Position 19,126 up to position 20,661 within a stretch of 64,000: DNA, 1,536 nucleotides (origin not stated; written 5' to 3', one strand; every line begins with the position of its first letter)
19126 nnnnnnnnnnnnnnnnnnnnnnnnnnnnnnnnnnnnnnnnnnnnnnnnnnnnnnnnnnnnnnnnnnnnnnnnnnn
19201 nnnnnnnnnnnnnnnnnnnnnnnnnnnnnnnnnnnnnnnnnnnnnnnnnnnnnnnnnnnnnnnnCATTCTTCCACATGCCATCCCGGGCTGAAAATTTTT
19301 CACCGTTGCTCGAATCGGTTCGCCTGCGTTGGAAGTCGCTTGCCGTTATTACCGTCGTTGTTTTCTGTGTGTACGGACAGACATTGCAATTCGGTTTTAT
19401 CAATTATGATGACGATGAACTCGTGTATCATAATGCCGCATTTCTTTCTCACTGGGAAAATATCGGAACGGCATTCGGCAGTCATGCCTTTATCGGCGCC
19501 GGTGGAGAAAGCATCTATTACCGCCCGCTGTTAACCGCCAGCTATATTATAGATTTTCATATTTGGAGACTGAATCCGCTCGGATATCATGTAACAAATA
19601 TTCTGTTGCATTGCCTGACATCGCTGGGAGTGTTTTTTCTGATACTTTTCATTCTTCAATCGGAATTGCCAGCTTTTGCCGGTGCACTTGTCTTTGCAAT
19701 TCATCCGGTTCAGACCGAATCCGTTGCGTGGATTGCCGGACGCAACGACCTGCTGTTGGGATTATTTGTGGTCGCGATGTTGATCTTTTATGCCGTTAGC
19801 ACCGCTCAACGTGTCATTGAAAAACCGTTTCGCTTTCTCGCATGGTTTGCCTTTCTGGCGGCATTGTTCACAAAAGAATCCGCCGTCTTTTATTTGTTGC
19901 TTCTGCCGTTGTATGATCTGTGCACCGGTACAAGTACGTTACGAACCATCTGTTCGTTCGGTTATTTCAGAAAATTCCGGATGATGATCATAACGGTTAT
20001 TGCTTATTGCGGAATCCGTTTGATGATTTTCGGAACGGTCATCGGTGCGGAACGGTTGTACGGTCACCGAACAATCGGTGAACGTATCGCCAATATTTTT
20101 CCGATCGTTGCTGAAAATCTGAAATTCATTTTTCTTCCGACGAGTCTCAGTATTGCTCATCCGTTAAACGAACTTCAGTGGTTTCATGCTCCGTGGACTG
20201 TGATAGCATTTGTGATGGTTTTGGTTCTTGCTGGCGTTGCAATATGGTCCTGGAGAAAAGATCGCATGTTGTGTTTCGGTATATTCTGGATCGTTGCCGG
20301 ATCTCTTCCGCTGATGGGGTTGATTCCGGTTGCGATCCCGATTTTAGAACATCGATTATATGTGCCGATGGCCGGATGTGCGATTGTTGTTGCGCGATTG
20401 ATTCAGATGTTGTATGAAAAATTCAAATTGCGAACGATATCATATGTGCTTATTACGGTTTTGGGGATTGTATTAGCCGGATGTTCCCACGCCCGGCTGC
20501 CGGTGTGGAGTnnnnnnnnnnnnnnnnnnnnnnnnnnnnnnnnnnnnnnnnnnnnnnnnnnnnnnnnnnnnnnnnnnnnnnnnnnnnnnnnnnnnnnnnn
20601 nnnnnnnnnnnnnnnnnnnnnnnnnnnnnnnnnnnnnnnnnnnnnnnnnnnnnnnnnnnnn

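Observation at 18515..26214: Candidate polyprenyl-phosphate-hexose-dependent (protein O-mannosylation-like) glycosylation module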

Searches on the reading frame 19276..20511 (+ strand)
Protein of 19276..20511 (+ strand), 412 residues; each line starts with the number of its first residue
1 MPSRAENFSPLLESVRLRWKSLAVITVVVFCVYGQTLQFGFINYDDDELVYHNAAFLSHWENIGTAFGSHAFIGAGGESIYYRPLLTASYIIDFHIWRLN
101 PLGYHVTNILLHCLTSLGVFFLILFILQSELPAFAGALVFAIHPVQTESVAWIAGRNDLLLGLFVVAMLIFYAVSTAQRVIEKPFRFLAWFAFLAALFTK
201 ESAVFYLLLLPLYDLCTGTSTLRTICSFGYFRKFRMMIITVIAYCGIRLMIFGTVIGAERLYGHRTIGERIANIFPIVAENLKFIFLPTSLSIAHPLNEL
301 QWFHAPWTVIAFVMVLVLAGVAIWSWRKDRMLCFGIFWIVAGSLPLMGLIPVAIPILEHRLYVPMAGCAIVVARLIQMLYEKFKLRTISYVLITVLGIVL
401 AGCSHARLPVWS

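Call 22: search_protein_families(library=pfam, proteins=[window:19276-20508:+], max_evalue=10)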
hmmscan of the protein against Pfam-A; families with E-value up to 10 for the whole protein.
seq(411 aa): 3 families
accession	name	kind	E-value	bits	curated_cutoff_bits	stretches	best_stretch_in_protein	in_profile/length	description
PF21006.2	NHase_beta_N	-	0.059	13.9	21.5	1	299-332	21-54/115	Nitrile hydratase beta subunit, N-terminal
PF15831.10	SMIM5_18_22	-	0.73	10.7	29.3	1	297-318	14-35/56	Small integral membrane protein 5/18/22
PF14316.11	DUF4381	-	5.9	7.6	27.2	1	301-330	14-45/145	Domain of unknown function (DUF4381)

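Call 23: find_homologous_proteins(query=window:19276-20508:+)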
Query seq(411 aa) (411 aa): 364 proteins with E <= 0.001 among 8000 candidates; the best 120 are listed.
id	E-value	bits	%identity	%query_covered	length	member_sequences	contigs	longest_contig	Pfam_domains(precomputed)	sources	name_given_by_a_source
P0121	1.2e-270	916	100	100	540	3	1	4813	PF14559.13,PF13371.13,PF00515.35,PF12895.14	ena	-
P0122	2.3e-241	819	89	100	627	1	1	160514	PF13431.13,PF13414.13,PF13176.13,PF13428.13,PF13374.13,PF14559.13,PF13371.13,PF00515.35,PF12895.14,PF13424.13,PF13432.13,PF13181.13,PF07719.24,PF13174.13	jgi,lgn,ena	-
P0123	7.2e-227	771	83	100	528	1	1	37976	PF14559.13,PF13371.13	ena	-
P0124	6.0e-187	640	79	88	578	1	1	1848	PF13431.13,PF13414.13,PF13176.13,PF13428.13,PF13374.13,PF14559.13,PF24575.2,PF13371.13,PF00515.35,PF12895.14,PF13424.13,PF13432.13,PF13181.13,PF07719.24,PF13174.13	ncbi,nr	ncbi:MAG TPA: tetratricopeptide repeat protein, partial [Bacteroidota bacterium]|nr:tetratricopeptid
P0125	6.4e-182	623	70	100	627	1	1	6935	PF14559.13,PF13431.13,PF13371.13,PF00515.35,PF12895.14,PF13424.13,PF13176.13,PF13432.13,PF13428.13,PF13181.13,PF07719.24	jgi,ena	-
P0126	3.9e-135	469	53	96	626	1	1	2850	PF14559.13,PF13431.13,PF13428.13,PF13181.13,PF07719.24,PF13174.13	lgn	-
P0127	1.6e-120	421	50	100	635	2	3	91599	PF14559.13,PF13431.13,PF13414.13,PF13371.13,PF00515.35,PF13176.13,PF13432.13,PF13428.13,PF13181.13,PF07719.24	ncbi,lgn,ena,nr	ncbi:MAG TPA: tetratricopeptide repeat protein [Bacteroidota bacterium]|nr:tetratricopeptide repeat 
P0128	2.4e-120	420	50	100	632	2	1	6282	PF14559.13,PF13431.13,PF13371.13,PF13176.13,PF13432.13,PF13428.13,PF07719.24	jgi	-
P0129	6.3e-117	409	50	96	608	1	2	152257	PF14559.13,PF13431.13,PF00515.35,PF13432.13,PF13428.13,PF13181.13,PF07719.24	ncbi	-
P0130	3.8e-114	400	49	95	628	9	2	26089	PF14559.13,PF13431.13,PF13371.13,PF00515.35,PF13424.13,PF13176.13,PF13432.13,PF13428.13,PF13181.13,PF07719.24,PF13174.13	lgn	-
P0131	1.2e-113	398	46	100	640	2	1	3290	PF14559.13,PF13431.13,PF00515.35,PF13424.13,PF13432.13,PF13428.13,PF13181.13,PF07719.24,PF13174.13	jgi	-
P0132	5.0e-113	396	51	92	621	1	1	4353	PF14559.13,PF13431.13,PF13414.13,PF13371.13,PF00515.35,PF13424.13,PF13432.13,PF13428.13,PF13181.13,PF07719.24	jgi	-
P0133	2.7e-112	394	48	97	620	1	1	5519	PF14559.13,PF13431.13,PF13414.13,PF13371.13,PF00515.35,PF13424.13,PF13432.13,PF13428.13,PF13181.13,PF07719.24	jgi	jgi:tetratricopeptide (TPR) repeat protein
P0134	7.8e-112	392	49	96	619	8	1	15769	PF14559.13,PF13431.13,PF13414.13,PF13371.13,PF00515.35,PF13424.13,PF13432.13,PF13428.13,PF13181.13,PF07719.24,PF13174.13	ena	-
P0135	1.4e-110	388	46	95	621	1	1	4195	PF14559.13,PF13431.13,PF13414.13,PF13371.13,PF00515.35,PF13424.13,PF13432.13,PF13428.13,PF13181.13,PF07719.24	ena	-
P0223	1.2e-70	257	40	94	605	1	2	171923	PF25063.1,PF13431.13,PF13414.13,PF13176.13,PF13428.13,PF13374.13,PF14559.13,PF00515.35,PF12895.14,PF13424.13,PF21033.5,PF13432.13,PF13181.13,PF07719.24,PF13174.13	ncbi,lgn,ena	-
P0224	2.3e-69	253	34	95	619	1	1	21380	PF13431.13,PF13414.13,PF13176.13,PF13428.13,PF13374.13,PF14559.13,PF00515.35,PF12895.14,PF13424.13,PF13432.13,PF13181.13,PF07719.24,PF13174.13,PF13231.13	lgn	-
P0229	1.2e-64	237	33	95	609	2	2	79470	PF25063.1,PF13431.13,PF13414.13,PF13176.13,PF13428.13,PF14559.13,PF00515.35,PF13424.13,PF13432.13,PF13181.13,PF07719.24,PF13174.13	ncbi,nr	ncbi:MAG: TPR domain protein, putative component of TonB system [Ignavibacteriae bacterium]|nr:MAG: 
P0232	7.9e-53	198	39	74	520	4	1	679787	PF14559.13,PF13431.13,PF13414.13,PF13371.13,PF00515.35,PF12895.14,PF13424.13,PF13432.13,PF13428.13,PF13181.13,PF07719.24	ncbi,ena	-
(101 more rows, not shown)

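Call 28: search_solved_structures(query=A3, max_evalue=10, show_alignments=2)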
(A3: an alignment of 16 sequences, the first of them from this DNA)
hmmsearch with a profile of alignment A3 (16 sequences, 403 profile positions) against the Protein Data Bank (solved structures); distinct sequences matched with E-value up to 10: 0.

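Call 29: search_protein_families(library=pfam, alignment_id=A3, max_evalue=1)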
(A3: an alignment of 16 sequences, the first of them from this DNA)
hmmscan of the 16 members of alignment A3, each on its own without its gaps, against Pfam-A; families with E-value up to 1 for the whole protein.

A. member 1, seq(412 aa): 2 families
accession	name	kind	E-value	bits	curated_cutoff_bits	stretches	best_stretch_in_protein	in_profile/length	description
PF21006.2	NHase_beta_N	-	0.06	13.9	21.5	1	299-332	21-54/115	Nitrile hydratase beta subunit, N-terminal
PF15831.10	SMIM5_18_22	-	0.74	10.7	29.3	1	297-318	14-35/56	Small integral membrane protein 5/18/22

B. families by the number of members that match (of 16 scanned): 11 families
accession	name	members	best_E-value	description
PF24661.1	DUF7649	3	0.004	Domain of unknown function (DUF7649)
PF13231.12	PMT_2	1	8e-09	Dolichyl-phosphate-mannose-protein mannosyltransferase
PF02366.24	PMT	1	3.2e-06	Dolichyl-phosphate-mannose-protein mannosyltransferase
PF08409.16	TMTC_DUF1736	1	0.0082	Protein O-mannosyl-transferase TMTC, DUF1736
PF14997.11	CECR6_TMEM121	1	0.022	CECR6/TMEM121 family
PF11847.13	GT-C_AftD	1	0.032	Alpha-(1->3)-arabinofuranosyltransferase, N-terminal GT-C domain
PF16935.10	Hol_Tox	1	0.052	Putative Holin-like Toxin (Hol-Tox)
PF21006.2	NHase_beta_N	1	0.06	Nitrile hydratase beta subunit, N-terminal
PF10003.15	DUF2244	1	0.31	Integral membrane protein (DUF2244)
PF13153.11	DUF3985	1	0.34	Protein of unknown function (DUF3985)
PF15831.10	SMIM5_18_22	1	0.74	Small integral membrane protein 5/18/22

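Call 45: find_encoding_contigs(protein=P0223, flank=8000, max_places=3)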
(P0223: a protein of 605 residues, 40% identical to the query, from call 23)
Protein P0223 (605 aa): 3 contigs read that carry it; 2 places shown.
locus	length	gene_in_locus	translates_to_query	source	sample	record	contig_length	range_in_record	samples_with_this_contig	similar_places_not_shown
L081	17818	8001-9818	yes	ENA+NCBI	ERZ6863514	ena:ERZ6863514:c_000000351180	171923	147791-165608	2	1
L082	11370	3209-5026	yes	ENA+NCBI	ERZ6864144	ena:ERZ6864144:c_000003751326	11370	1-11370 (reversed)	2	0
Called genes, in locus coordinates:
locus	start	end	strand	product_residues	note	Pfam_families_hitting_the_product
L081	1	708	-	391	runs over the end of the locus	PF00226:DnaJ, PF01556:DnaJ_C, PF00684:DnaJ_CXXCXGXG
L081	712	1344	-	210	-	PF01025:GrpE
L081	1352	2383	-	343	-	PF01628:HrcA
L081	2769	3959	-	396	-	PF20245:DUF6600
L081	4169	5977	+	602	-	PF03577:Peptidase_C69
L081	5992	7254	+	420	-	PF00275:EPSP_synthase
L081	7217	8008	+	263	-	PF00535:Glycos_transf_2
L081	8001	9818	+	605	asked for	PF13414:TPR_11 (faint), PF13431:TPR_17 (faint), PF13432:TPR_16 (faint), PF25063:ARM_TT21_C (faint), PF12895:ANAPC3 (weak), PF13181:TPR_8 (weak), PF13424:TPR_12 (weak), PF14559:TPR_19 (weak), +7 more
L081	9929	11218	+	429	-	PF03952:Enolase_N, PF00113:Enolase_C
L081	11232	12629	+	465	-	PF02878:PGM_PMM_I, PF02879:PGM_PMM_II, PF02880:PGM_PMM_III, PF00408:PGM_PMM_IV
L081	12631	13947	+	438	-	PF16268:DUF4921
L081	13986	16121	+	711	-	PF11897:DUF3417, PF00343:Phosphorylase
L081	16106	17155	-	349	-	-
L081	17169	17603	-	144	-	PF14102:Caps_synth_CapC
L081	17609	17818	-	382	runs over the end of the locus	PF08245:Mur_ligase_M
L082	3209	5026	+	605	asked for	PF13414:TPR_11 (faint), PF13431:TPR_17 (faint), PF13432:TPR_16 (faint), PF25063:ARM_TT21_C (faint), PF12895:ANAPC3 (weak), PF13181:TPR_8 (weak), PF13424:TPR_12 (weak), PF14559:TPR_19 (weak), +7 more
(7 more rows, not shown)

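Call 46: find_encoding_contigs(protein=P0229, flank=8000, max_places=3)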
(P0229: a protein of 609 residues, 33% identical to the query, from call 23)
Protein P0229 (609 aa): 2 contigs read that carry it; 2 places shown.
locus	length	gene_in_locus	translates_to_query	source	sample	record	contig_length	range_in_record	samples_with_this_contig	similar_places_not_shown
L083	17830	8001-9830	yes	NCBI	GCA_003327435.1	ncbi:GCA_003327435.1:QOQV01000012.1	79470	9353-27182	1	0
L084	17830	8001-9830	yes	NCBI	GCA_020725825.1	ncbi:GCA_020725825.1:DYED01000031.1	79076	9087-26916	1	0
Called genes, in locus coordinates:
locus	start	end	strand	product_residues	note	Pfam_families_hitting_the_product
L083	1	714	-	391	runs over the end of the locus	PF00226:DnaJ, PF01556:DnaJ_C, PF00684:DnaJ_CXXCXGXG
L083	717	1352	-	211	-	PF01025:GrpE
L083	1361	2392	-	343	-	PF01628:HrcA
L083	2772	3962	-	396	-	PF20245:DUF6600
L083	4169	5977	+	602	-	PF03577:Peptidase_C69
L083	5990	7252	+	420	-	PF00275:EPSP_synthase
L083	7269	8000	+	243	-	PF00535:Glycos_transf_2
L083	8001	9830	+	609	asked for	PF13432:TPR_16, PF14559:TPR_19 (weak), PF00515:TPR_1 (weak), PF07719:TPR_2 (weak), PF13181:TPR_8 (weak), PF13414:TPR_11 (weak), PF13428:TPR_14 (weak), PF14559:TPR_19 (weak), +5 more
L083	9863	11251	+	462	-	PF03952:Enolase_N, PF00113:Enolase_C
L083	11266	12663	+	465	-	PF02878:PGM_PMM_I, PF02879:PGM_PMM_II, PF02880:PGM_PMM_III, PF00408:PGM_PMM_IV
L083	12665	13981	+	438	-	PF16268:DUF4921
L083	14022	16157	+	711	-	PF11897:DUF3417, PF00343:Phosphorylase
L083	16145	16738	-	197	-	PF00849:PseudoU_synth_2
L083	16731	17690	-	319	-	PF04463:2-thiour_desulf, PF08349:DUF1722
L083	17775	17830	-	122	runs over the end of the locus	-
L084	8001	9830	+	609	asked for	PF13432:TPR_16, PF14559:TPR_19 (weak), PF00515:TPR_1 (weak), PF07719:TPR_2 (weak), PF13181:TPR_8 (weak), PF13414:TPR_11 (weak), PF13428:TPR_14 (weak), PF14559:TPR_19 (weak), +5 more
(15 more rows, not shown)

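Call 89: find_encoding_contigs(protein=P0232, flank=6000, max_places=2)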
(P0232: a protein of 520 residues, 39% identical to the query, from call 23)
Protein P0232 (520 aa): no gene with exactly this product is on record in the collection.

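Call 90: find_encoding_contigs(protein=P0224, flank=6000, max_places=2)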
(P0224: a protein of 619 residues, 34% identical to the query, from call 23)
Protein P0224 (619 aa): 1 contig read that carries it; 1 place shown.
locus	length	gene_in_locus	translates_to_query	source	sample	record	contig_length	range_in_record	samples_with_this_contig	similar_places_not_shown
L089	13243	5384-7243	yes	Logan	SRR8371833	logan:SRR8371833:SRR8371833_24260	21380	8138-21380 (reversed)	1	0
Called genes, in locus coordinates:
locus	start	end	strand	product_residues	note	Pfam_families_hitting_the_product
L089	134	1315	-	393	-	PF20245:DUF6600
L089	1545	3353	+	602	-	PF03577:Peptidase_C69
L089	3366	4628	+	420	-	PF00275:EPSP_synthase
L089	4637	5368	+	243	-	PF00535:Glycos_transf_2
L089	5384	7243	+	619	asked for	PF13231:PMT_2, PF13176:TPR_7 (faint), PF13414:TPR_11 (faint), PF13424:TPR_12 (faint), PF13432:TPR_16, PF14559:TPR_19 (weak), PF12895:ANAPC3 (weak), PF14559:TPR_19 (weak), +7 more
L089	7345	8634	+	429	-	PF03952:Enolase_N, PF00113:Enolase_C, PF13378:MR_MLE_C (weak)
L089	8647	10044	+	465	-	PF02878:PGM_PMM_I, PF02879:PGM_PMM_II, PF02880:PGM_PMM_III, PF00408:PGM_PMM_IV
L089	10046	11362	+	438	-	PF16268:DUF4921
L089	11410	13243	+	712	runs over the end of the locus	PF11897:DUF3417, PF00343:Phosphorylase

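Call 93: find_encoding_contigs(protein=P0122, flank=10000, max_places=2)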
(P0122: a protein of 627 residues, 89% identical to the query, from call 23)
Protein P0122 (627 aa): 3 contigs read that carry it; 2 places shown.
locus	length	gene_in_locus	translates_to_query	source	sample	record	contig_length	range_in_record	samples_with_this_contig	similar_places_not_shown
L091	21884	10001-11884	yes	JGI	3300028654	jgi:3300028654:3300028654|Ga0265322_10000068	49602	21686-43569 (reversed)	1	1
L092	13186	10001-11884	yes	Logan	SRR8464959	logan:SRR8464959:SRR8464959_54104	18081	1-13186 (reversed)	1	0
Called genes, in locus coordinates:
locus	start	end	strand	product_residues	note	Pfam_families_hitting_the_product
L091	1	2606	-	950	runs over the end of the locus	PF13620:CarboxypepD_reg, PF13715:CarbopepD_reg_2, PF00593:TonB_dep_Rec_b-barrel (weak), PF14905:OMP_b-brl_3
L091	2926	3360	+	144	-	PF20136:DUF6526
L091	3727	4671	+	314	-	PF01063:Aminotran_4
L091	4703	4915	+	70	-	-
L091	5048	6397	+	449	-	PF01532:Glyco_hydro_47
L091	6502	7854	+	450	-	PF13347:MFS_2 (weak), PF05977:MFS_3, PF07690:MFS_1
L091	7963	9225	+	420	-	PF00275:EPSP_synthase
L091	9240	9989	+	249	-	PF00535:Glycos_transf_2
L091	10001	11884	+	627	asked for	PF13174:TPR_6 (faint), PF13176:TPR_7 (faint), PF12895:ANAPC3 (weak), PF14559:TPR_19 (weak), PF13424:TPR_12 (weak), PF00515:TPR_1, PF07719:TPR_2 (weak), PF13432:TPR_16, +6 more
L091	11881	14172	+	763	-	PF13485:Peptidase_MA_2 (weak)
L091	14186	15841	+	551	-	PF13231:PMT_2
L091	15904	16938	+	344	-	PF01075:Glyco_transf_9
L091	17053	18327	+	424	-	PF03952:Enolase_N, PF00113:Enolase_C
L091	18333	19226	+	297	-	PF13531:SBP_bac_11, PF01547:SBP_bac_1, PF12727:PBP_like (weak)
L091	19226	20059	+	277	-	PF00528:BPD_transp_1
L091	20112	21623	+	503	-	PF02878:PGM_PMM_I, PF02879:PGM_PMM_II, PF02880:PGM_PMM_III, PF00408:PGM_PMM_IV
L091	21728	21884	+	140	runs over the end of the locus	PF02566:OsmC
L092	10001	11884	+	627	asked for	PF13174:TPR_6 (faint), PF13176:TPR_7 (faint), PF12895:ANAPC3 (weak), PF14559:TPR_19 (weak), PF13424:TPR_12 (weak), PF00515:TPR_1, PF07719:TPR_2 (weak), PF13432:TPR_16, +6 more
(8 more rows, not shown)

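Call 98: find_related_loci(query=A3, collection=metagenome_contigs, flank=6000)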
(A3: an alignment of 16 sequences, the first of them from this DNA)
Query A3 (412 aa) in metagenome_contigs; peptide patterns used: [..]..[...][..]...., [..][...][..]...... (x = any residue, [..] = any of these).
224 stretches matched a pattern; 127 encode a relative of the query (tblastn E <= 1e-3); the best 80 are kept; 80 distinct loci.
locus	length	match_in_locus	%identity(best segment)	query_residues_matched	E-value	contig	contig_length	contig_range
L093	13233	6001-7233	89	1-411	0e+0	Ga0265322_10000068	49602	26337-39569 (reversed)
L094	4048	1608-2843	70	1-412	0e+0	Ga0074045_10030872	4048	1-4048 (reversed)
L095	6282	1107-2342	50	2-411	1e-125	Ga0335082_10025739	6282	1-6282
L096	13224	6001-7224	50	2-411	4e-119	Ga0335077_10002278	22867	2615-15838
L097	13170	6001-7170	50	19-411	1e-116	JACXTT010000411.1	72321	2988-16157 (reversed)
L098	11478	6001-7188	49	18-412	4e-112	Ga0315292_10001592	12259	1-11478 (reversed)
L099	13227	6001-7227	44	1-412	8e-108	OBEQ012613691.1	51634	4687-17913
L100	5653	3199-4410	44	5-412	1e-107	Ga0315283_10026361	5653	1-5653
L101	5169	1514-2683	46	22-412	6e-107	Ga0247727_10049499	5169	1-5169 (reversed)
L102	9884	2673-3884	44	5-412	2e-108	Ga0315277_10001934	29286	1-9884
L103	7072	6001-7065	46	5-362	3e-102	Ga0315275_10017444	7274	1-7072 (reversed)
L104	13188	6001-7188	45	18-411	1e-101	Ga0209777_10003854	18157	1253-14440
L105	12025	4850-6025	45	18-412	2e-101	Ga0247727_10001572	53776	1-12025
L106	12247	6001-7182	43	18-411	3e-100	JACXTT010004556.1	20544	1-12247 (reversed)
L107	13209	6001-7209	42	2-412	8e-99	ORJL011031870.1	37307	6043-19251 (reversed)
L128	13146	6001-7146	30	19-411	1e-41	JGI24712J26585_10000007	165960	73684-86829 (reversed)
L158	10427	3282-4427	28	12-405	4e-28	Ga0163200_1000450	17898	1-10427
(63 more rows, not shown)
